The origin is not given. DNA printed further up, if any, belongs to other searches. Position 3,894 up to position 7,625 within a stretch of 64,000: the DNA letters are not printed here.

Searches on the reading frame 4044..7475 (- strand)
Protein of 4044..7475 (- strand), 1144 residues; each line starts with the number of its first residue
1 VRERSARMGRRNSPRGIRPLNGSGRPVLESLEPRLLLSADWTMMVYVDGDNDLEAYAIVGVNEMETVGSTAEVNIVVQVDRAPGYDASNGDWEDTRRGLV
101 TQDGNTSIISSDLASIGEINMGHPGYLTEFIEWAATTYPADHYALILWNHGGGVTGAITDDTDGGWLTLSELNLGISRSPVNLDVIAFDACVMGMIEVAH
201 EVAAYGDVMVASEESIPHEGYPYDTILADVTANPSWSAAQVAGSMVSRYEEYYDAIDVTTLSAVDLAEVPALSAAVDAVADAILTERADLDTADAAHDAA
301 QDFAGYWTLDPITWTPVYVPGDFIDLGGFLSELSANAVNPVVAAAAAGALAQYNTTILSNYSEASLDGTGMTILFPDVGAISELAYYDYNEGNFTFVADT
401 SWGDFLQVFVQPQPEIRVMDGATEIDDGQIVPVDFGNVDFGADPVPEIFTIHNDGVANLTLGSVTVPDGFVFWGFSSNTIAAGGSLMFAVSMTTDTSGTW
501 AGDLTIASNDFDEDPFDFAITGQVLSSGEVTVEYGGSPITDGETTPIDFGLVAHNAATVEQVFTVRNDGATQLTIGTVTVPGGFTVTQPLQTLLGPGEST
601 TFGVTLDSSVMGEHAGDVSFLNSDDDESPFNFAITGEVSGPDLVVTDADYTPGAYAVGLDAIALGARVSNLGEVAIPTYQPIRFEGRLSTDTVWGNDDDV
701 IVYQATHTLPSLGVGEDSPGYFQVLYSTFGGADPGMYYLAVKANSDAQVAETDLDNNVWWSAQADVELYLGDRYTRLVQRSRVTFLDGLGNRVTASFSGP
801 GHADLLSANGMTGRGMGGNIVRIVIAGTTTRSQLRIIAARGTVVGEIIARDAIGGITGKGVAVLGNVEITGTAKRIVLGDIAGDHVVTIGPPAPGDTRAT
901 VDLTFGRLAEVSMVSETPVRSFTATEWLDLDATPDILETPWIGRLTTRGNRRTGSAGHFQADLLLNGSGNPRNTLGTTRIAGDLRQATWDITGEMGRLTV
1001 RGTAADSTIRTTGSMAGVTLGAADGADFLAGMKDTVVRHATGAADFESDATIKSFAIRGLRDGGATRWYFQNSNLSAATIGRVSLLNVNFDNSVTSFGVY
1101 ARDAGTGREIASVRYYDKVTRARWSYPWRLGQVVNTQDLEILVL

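Call 16: search_protein_families(library=pfam, proteins=[window:4044-7475:-], max_evalue=0.001)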
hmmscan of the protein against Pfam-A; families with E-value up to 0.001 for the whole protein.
window:4044-7475:- (1144 aa): 4 families
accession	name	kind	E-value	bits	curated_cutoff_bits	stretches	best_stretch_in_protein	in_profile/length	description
PF03415.19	Peptidase_C11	-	2.4e-44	152.8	25.8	1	45-406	1-356/359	Clostripain family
PF22544.2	HYDIN_VesB_CFA65-like_Ig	-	4.9e-14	52.8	25.5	1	545-634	8-97/100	HYDIN/CFA65/VesB-like, Ig-like domain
PF07610.17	DUF1573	-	7.6e-14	52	26.1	1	543-638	4-98/98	Protein of unknown function (DUF1573)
PF07705.17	CARDB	-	1.3e-05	25.8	22.7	1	641-758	2-98/101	CARDB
